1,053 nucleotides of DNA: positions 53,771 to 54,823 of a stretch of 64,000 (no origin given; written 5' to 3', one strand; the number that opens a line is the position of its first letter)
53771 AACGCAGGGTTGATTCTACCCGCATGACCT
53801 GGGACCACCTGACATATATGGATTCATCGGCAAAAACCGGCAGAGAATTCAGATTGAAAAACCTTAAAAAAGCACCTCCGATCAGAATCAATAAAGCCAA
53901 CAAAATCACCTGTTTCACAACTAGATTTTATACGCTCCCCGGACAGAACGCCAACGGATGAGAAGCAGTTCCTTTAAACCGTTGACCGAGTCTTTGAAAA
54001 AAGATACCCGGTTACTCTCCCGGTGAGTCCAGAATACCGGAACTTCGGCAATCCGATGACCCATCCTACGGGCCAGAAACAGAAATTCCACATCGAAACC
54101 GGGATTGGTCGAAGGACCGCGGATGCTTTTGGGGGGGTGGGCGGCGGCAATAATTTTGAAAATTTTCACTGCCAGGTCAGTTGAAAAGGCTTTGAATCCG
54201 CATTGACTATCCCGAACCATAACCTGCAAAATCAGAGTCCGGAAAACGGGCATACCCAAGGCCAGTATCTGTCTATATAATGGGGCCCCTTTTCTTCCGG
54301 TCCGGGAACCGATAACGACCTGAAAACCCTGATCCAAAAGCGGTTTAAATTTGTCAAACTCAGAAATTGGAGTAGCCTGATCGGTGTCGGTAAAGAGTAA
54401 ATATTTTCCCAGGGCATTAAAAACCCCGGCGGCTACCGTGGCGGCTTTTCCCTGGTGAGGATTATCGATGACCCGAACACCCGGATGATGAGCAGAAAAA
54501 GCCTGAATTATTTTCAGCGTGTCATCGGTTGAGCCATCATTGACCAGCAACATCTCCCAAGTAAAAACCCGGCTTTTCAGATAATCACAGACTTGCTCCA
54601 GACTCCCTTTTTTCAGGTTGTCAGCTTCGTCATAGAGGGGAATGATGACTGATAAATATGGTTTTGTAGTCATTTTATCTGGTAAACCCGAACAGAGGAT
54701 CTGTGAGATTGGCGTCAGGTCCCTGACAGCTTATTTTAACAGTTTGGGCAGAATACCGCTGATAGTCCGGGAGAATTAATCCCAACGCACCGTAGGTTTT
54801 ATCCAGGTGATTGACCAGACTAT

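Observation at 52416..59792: Donor-synthase and transferase module: two Dpm1-like GT2 genes bracketing an ArnT-like gene and three tandem 'DQGRDA' GT-C paralogs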

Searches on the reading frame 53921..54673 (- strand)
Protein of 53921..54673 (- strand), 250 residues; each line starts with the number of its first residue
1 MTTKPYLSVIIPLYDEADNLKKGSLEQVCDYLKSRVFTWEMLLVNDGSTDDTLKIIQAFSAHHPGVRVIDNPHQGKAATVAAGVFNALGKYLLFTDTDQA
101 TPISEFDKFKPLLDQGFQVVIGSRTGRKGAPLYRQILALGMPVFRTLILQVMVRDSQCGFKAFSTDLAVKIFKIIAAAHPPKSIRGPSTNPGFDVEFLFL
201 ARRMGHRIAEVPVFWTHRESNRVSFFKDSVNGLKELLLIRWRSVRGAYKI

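Call 5: search_protein_families(library=pfam, proteins=[window:53921-54673:-], max_evalue=0.01)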
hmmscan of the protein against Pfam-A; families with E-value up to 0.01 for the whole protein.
window:53921-54673:- (250 aa): 3 families
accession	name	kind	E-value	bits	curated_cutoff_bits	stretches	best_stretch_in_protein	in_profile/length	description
PF00535.33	Glycos_transf_2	-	8.2e-21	75.1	23.3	1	8-131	1-122/168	Glycosyl transferase family 2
PF10111.15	Glyco_tranf_2_2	-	5.3e-07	29.8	27.3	1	8-109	1-102/276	Glycosyltransferase like family 2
PF13641.12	Glyco_tranf_2_3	-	0.00019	21.9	27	1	7-216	3-209/230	Glycosyltransferase like family 2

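Call 6: search_protein_families(library=ncbifam, proteins=[window:53921-54673:-], max_evalue=0.01)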
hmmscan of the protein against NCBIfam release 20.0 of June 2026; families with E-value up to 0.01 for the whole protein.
window:53921-54673:- (250 aa): 16 families
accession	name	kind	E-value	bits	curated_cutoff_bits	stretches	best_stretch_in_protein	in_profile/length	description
NF007482.0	PRK10073.1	equivalog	3.5e-16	59.1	423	1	2-100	3-97/334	glycosyltransferase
NF047588.1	GlcsyltransPgfSStrep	equivalog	6e-16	58.5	500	1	7-167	3-163/308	glycosyltransferase PgfS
TIGR03937.1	PgaC_IcaA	equivalog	2.3e-13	49.9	422.3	1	3-99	43-136/407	poly-beta-1,6-N-acetyl-D-glucosamine synthase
NF041875.1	EPS_EpsD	equivalog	1.9e-12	47.2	370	1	7-102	1-93/325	exopolysaccharide biosynthesis glycosyltransferase EpsD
NF007986.1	PRK10714.1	equivalog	5.1e-11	42.1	529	1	7-134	8-135/316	undecaprenyl-phosphate 4-deoxy-4-formamido-L-arabinose transferase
TIGR04283.1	glyco_like_mftF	equivalog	1.4e-10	41.1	182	1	7-113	1-97/221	TIGR04283 family arsenosugar biosynthesis glycosyltransferase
NF041391.1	DPhHxTase_Halo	equivalog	1.4e-10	40.5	375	1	42-171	27-153/213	dolichyl-phosphate hexose transferase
NF038302.1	EPS_HpsE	equivalog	1.7e-09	37.1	300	1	7-100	3-98/307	hormogonium polysaccharide biosynthesis glycosyltransferase HpsE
TIGR03111.1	glyc2_xrt_Gpos1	hypoth_equivalog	1.8e-09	36.9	363.95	1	3-99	47-142/439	TIGR03111 family XrtG-associated glycosyltransferase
NF047683.1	TeichurnBiosyTuaG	equivalog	2.1e-09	37.4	400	1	2-100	3-98/252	teichuronic acid biosynthesis protein TuaG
NF053739.1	GlytfEpsEBac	equivalog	7.6e-08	31.6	450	1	5-115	1-109/265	glycosyltransferase EpsE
TIGR04182.1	glyco_TIGR04182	equivalog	9.7e-08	31.7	325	1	8-166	3-154/293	S-layer glycoprotein N-glycosyltransferase AglJ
TIGR03965.1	mycofact_glyco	equivalog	1.7e-05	23.9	280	1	5-99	74-165/467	mycofactocin biosynthesis glycosyltransferase MftF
NF050050.1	ProtGlycPglI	equivalog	2.4e-05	23.8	500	1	4-123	1-118/306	GalNAc(5)-diNAcBac-PP-undecaprenol beta-1,3-glucosyltransferase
NF058614.1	PPMAGASynPpgS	equivalog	9.9e-05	21.9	370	1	9-213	4-194/226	polyprenyl-phospho-N-acetylgalactosaminyl synthase PpgS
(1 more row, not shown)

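Call 9: search_solved_structures(query=window:53921-54673:-, max_evalue=0.001, show_alignments=2)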
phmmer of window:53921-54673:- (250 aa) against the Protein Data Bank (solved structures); distinct sequences matched with E-value up to 0.001: 16.
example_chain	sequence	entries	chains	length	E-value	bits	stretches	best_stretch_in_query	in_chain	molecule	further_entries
5eke_A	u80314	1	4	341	8.1e-11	45.1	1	7-138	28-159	Uncharacterized glycosyltransferase sll0501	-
5ekp_C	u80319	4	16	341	8.1e-11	45.1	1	7-138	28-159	Uncharacterized glycosyltransferase sll0501 | Glycosyltransferase sll0501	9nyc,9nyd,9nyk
9nye_A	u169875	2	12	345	8.3e-11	45.1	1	7-138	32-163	Glycosyltransferase sll0501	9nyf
9bhc_C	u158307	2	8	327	1.5e-10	44.2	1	7-136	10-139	Undecaprenyl-phosphate 4-deoxy-4-formamido-L-arabinose transferase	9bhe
8vxh_A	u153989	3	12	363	2e-10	43.8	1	7-136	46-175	Undecaprenyl-phosphate 4-deoxy-4-formamido-L-arabinose transferase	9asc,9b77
2z87_A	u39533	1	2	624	8.8e-10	41.7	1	6-99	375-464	Chondroitin synthase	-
2z86_A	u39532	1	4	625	8.9e-10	41.7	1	6-99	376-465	Chondroitin synthase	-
5hea_A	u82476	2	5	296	9.1e-09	38.4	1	6-119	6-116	Putative glycosyltransferase (GalT1)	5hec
9hwj_A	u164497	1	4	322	1.2e-08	38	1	7-129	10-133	Undecaprenyl-phosphate 4-deoxy-4-formamido-L-arabinose transferase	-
5mlz_A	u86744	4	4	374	1.4e-08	37.8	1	7-165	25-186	Dolichol monophosphate mannose synthase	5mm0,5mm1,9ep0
3bcv_A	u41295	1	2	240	1e-06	31.7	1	3-100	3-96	Putative glycosyltransferase protein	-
6p61_A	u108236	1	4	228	0.00013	24.8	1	38-100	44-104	Glycosyltransferase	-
6yv7_B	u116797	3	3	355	0.00014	24.7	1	2-103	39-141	Glycosyl transferase, family 2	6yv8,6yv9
6yv7_A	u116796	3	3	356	0.00014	24.7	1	2-103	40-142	Glycosyl transferase, family 2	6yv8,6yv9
8bz8_A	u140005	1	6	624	0.00024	23.9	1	7-108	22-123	Glycosyltransferase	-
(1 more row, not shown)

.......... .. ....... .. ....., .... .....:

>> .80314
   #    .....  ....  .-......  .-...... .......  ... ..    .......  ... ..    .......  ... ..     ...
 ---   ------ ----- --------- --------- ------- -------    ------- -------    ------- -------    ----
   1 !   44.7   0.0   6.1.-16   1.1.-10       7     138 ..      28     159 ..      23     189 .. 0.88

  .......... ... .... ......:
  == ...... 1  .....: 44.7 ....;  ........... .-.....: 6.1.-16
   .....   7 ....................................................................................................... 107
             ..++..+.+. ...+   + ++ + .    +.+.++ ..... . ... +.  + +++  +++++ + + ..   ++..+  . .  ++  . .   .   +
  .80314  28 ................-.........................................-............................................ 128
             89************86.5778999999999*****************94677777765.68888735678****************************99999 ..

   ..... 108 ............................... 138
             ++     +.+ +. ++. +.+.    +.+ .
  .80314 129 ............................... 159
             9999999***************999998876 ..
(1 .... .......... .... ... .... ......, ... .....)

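Call 25: find_homologous_proteins(query=window:53921-54673:-, max_evalue=1e-10)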
Query window:53921-54673:- (250 aa): 1107 proteins with E <= 1e-10 among 2331 candidates; the best 120 are listed.
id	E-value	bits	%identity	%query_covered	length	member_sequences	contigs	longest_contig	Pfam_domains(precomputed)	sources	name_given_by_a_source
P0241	2.9e-164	562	100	100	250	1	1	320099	PF10111.15,PF13641.13,PF00535.33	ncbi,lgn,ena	-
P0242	3.0e-113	395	71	98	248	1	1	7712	PF10111.15,PF00535.33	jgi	jgi:glycosyltransferase involved in cell wall biosynthesis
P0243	1.9e-112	393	69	98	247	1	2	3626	PF00535.33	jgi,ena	jgi:glycosyltransferase involved in cell wall biosynthesis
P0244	7.7e-112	391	67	98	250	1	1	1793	PF10111.15,PF00535.33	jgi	jgi:dolichyl-phosphate beta-glucosyltransferase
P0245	2.0e-99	350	60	99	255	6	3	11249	PF10111.15,PF00535.33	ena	-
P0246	6.2e-99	348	61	100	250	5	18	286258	PF10111.15,PF13641.13,PF00535.33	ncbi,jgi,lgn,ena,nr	ncbi:MAG: Glycosyl transferase family 2 [Candidatus Amesbacteria bacterium GW2011_GWB1_47_19]|nr:MAG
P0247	2.7e-97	343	62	99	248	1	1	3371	PF00535.33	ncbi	-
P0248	2.2e-95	337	60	98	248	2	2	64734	PF10111.15,PF00535.33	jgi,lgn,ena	jgi:glycosyltransferase involved in cell wall biosynthesis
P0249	1.3e-94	334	56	100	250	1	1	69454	PF10111.15,PF13641.13,PF00535.33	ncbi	-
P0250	2.3e-94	334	59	98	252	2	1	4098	PF10111.15,PF00535.33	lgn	-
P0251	4.2e-94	333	56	100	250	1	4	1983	PF10111.15,PF13641.13,PF00535.33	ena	-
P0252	4.9e-94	332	57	100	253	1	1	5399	PF10111.15,PF13641.13,PF00535.33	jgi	jgi:dolichyl-phosphate beta-glucosyltransferase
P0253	3.1e-93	330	57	99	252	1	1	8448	PF10111.15,PF00535.33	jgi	jgi:dolichyl-phosphate beta-glucosyltransferase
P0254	4.4e-93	329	56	100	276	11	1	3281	PF10111.15,PF13641.13,PF00535.33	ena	-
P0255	2.2e-92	327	60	98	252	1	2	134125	PF10111.15,PF00535.33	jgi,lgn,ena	jgi:glycosyltransferase involved in cell wall biosynthesis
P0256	3.0e-92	327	56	99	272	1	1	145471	PF10111.15,PF00535.33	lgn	-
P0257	5.6e-92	326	57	99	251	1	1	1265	PF10111.15,PF00535.33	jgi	jgi:glycosyltransferase involved in cell wall biosynthesis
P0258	1.7e-91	324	59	98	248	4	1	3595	PF10111.15,PF00535.33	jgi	jgi:glycosyltransferase involved in cell wall biosynthesis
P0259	2.6e-91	323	59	98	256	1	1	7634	PF10111.15,PF13641.13,PF00535.33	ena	-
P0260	4.5e-91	323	60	98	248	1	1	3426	PF10111.15,PF13641.13,PF00535.33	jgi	jgi:dolichyl-phosphate beta-glucosyltransferase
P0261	4.3e-90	320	57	100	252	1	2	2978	PF10111.15,PF13641.13,PF00535.33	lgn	-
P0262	5.0e-90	319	59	98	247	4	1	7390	PF10111.15,PF13641.13,PF00535.33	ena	-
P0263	5.0e-90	319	59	98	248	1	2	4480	PF10111.15,PF00535.33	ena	-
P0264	1.4e-89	318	56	99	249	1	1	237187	PF10111.15,PF13641.13,PF00535.33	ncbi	-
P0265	1.7e-89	318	57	99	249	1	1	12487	PF10111.15,PF13641.13,PF00535.33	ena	-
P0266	1.9e-89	317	54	100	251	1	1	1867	PF10111.15,PF00535.33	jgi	jgi:dolichyl-phosphate beta-glucosyltransferase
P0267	2.3e-89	317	55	100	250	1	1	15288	PF10111.15,PF00535.33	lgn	-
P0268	4.8e-89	316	57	98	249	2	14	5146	PF10111.15,PF00535.33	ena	-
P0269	9.5e-89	315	56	98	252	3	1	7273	PF00535.33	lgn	-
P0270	1.1e-88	315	54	100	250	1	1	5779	PF10111.15,PF00535.33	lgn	-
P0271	2.6e-88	314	58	99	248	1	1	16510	PF10111.15,PF00535.33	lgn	-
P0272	3.2e-88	313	56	98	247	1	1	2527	PF10111.15,PF00535.33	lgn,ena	-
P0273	3.4e-88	313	56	98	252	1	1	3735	PF00535.33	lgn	-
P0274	4.1e-88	313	56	99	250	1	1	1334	PF10111.15,PF00535.33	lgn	-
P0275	4.3e-88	313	57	98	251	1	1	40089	PF10111.15,PF13641.13,PF00535.33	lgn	-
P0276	5.9e-88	313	55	99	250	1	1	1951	PF10111.15,PF13641.13,PF00535.33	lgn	-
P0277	6.0e-88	312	57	99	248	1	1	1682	PF10111.15,PF00535.33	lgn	-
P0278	6.1e-88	312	56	98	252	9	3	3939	PF10111.15,PF00535.33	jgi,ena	-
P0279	6.9e-88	312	54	98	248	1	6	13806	PF10111.15,PF13641.13,PF00535.33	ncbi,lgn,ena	-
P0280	8.0e-88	312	53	100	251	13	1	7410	PF10111.15,PF13641.13,PF00535.33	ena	-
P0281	8.4e-88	312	57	98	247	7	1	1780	PF10111.15,PF00535.33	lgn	-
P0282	1.0e-87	312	57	99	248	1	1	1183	PF10111.15,PF13641.13,PF00535.33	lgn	-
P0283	1.5e-87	311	56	99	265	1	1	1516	PF13641.13,PF00535.33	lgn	-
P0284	1.8e-87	311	57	98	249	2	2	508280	PF10111.15,PF13641.13,PF00535.33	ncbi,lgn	-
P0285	2.0e-87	311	56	99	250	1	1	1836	PF00535.33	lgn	-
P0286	3.2e-87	310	58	98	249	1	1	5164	PF10111.15,PF13641.13,PF00535.33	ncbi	-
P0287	6.4e-87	309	55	100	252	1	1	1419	PF10111.15,PF13641.13,PF00535.33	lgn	-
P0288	6.4e-87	309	57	99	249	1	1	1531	PF10111.15,PF00535.33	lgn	-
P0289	9.5e-87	309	53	100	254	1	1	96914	PF10111.15,PF13641.13,PF00535.33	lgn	-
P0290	1.2e-86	308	56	99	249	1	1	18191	PF10111.15,PF00535.33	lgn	-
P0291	1.3e-86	308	55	98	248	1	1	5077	PF10111.15,PF13641.13,PF00535.33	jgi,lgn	-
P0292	1.5e-86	308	57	99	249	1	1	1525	PF10111.15,PF13641.13,PF00535.33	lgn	-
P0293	1.7e-86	308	55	98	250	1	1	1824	PF10111.15,PF13641.13,PF00535.33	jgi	jgi:dolichyl-phosphate beta-glucosyltransferase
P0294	3.2e-86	307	56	98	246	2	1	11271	PF10111.15,PF13641.13,PF00535.33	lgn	-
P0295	3.2e-86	307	54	99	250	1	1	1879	PF10111.15,PF00535.33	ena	-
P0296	3.7e-86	307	57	99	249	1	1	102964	PF10111.15,PF00535.33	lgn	-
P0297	4.0e-86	307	56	99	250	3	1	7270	PF10111.15,PF13641.13,PF00535.33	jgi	jgi:glycosyltransferase involved in cell wall biosynthesis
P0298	4.0e-86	307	55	100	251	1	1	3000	PF10111.15,PF13641.13,PF00535.33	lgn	-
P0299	4.1e-86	306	55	98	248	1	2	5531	PF10111.15,PF00535.33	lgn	-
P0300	5.1e-86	306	53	99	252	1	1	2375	PF10111.15,PF13641.13,PF00535.33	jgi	jgi:dolichyl-phosphate beta-glucosyltransferase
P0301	6.6e-86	306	57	98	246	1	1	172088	PF10111.15,PF00535.33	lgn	-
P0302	7.6e-86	306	56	99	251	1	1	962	PF13641.13,PF00535.33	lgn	-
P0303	8.2e-86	305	55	99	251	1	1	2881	PF10111.15,PF13641.13,PF00535.33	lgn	-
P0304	8.8e-86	305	55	98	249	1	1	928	PF10111.15,PF13641.13,PF00535.33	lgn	-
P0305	9.6e-86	305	56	99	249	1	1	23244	PF10111.15,PF13641.13,PF00535.33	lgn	-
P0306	1.1e-85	305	55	98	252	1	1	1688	PF10111.15,PF13641.13,PF00535.33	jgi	jgi:dolichyl-phosphate beta-glucosyltransferase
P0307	1.2e-85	305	55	98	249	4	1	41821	PF00535.33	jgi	-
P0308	2.0e-85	304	56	99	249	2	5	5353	PF10111.15,PF00535.33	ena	-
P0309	2.7e-85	304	54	99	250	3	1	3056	PF10111.15,PF13641.13,PF00535.33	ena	-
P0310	3.6e-85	303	55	98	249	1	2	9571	PF10111.15,PF13641.13,PF00535.33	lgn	-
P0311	5.5e-85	303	55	98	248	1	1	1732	PF13641.13,PF00535.33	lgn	-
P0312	9.9e-85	302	55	98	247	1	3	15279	PF10111.15,PF13641.13,PF00535.33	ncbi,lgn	-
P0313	1.1e-84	302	55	98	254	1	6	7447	PF00535.33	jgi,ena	-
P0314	1.2e-84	302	55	97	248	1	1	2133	PF10111.15,PF13641.13,PF00535.33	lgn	-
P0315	1.3e-84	302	54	100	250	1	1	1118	PF10111.15,PF00535.33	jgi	jgi:dolichyl-phosphate beta-glucosyltransferase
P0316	1.9e-84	301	55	99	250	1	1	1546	PF10111.15,PF00535.33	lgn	-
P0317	2.0e-84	301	57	98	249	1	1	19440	PF10111.15,PF13641.13,PF00535.33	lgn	-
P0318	3.0e-84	300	54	98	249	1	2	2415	PF10111.15,PF13641.13,PF00535.33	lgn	-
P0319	4.3e-84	300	53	99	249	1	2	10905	PF00535.33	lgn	-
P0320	6.1e-84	299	54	98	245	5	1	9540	PF13641.13,PF00535.33,PF12804.14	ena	-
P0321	9.2e-84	299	54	99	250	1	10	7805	PF10111.15,PF00535.33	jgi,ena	-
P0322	1.2e-83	298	54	99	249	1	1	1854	PF10111.15,PF00535.33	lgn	-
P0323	1.2e-83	298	54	98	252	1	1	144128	PF10111.15,PF13641.13,PF00535.33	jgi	-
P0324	4.4e-83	297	54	99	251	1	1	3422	PF10111.15,PF13641.13,PF00535.33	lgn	-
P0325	4.5e-83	297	56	99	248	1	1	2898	PF10111.15,PF13641.13,PF00535.33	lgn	-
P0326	4.7e-83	296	53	98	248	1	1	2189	PF13641.13,PF00535.33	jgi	jgi:glycosyltransferase involved in cell wall biosynthesis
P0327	5.9e-83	296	53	99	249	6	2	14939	PF00535.33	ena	-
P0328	1.0e-82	295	56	98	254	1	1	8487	PF10111.15,PF13641.13,PF00535.33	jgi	jgi:dolichyl-phosphate beta-glucosyltransferase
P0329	1.1e-82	295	55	98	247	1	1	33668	PF10111.15,PF13641.13,PF00535.33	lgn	-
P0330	1.2e-82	295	53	97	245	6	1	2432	PF10111.15,PF00535.33,PF12804.14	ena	-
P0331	1.4e-82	295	55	98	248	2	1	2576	PF10111.15,PF13641.13,PF00535.33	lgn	-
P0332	1.7e-82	295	53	99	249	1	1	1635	PF10111.15,PF00535.33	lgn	-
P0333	3.0e-82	294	52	98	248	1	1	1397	PF00535.33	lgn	-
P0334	3.1e-82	294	53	98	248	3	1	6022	PF10111.15,PF13641.13,PF00535.33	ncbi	-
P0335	3.1e-82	294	53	100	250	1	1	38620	PF10111.15,PF13641.13,PF00535.33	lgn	-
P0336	3.2e-82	294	54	99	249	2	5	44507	PF00535.33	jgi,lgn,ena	-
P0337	4.3e-82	293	53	98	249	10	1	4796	PF00535.33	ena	-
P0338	4.5e-82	293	54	98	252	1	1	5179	PF10111.15,PF00535.33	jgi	jgi:dolichyl-phosphate beta-glucosyltransferase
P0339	7.5e-82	293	53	98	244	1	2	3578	PF10111.15,PF00535.33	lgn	-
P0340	7.7e-82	292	55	98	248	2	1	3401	PF10111.15,PF00535.33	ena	-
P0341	1.0e-81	292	53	98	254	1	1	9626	PF00535.33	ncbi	-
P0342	1.2e-81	292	52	100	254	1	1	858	PF10111.15,PF00535.33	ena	-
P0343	1.5e-81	292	54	98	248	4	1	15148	PF10111.15,PF00535.33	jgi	-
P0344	1.8e-81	291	53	98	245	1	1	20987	PF10111.15,PF00535.33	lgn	-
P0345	1.9e-81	291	54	98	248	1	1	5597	PF00535.33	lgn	-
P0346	2.5e-81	291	54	100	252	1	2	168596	PF10111.15,PF13641.13,PF00535.33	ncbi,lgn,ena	-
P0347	2.5e-81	291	51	99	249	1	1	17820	PF00535.33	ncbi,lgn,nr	ncbi:MAG: glycosyltransferase [bacterium]|nr:glycosyltransferase [bacterium]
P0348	2.5e-81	291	54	98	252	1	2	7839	PF10111.15,PF00535.33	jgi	jgi:dolichyl-phosphate beta-glucosyltransferase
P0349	2.8e-81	291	53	99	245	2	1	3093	PF10111.15,PF00535.33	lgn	-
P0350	3.7e-81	290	53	98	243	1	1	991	PF10111.15,PF00535.33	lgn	-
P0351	3.9e-81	290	53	98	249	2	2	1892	PF13641.13,PF00535.33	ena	-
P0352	5.1e-81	290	51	99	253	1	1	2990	PF10111.15,PF00535.33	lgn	-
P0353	5.3e-81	290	52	98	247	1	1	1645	PF13641.13,PF00535.33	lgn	-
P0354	5.8e-81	290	51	98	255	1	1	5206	PF10111.15,PF13641.13,PF00535.33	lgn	-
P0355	6.0e-81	290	54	100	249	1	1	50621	PF10111.15,PF00535.33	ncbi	-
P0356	7.3e-81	289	53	98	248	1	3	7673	PF10111.15,PF13641.13,PF00535.33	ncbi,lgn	-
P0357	7.9e-81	289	51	98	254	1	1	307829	PF10111.15,PF13641.13,PF00535.33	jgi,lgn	-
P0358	1.3e-80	288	50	98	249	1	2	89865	PF10111.15,PF00535.33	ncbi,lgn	-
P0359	1.4e-80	288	51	98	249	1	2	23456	PF10111.15,PF13641.13,PF00535.33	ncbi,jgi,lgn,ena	-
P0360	1.8e-80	288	53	99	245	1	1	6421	PF10111.15,PF00535.33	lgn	-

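Call 42: predict_structure(alignment_id=A1)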
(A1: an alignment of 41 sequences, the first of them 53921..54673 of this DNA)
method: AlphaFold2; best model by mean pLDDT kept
length: 250 residues; sequences in the alignment: 41
mean_pLDDT: 88.9   pTM: 0.86
mean pLDDT of the five models: 88.9, 88.3, 88.1, 86.9, 86.3
residues with pLDDT >= 90: 156; 70-90: 80; 50-70: 13; < 50: 1
segments of 3 or more residues with pLDDT < 50: none
pLDDT, mean of each block of 10 residues (from residue 1): 84 93 93 96 96 97 97 92 97 90 95 96 81 77 83 77 96 93 80 87 94 82 67 88 90
secondary structure, 60 per line:
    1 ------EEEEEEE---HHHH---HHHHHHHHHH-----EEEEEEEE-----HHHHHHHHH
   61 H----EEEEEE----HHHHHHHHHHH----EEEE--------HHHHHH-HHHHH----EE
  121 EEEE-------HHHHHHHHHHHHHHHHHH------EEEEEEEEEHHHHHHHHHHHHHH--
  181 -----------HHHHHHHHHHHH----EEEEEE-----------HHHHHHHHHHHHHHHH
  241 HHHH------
elements in order: E7-13 H17-20 H24-33 E39-46 H52-61 E66-71 H76-86 E91-94 H103-108 H110-114 E119-124 H132-149 E156-164 H165-178 H192-203 E208-213 H225-244
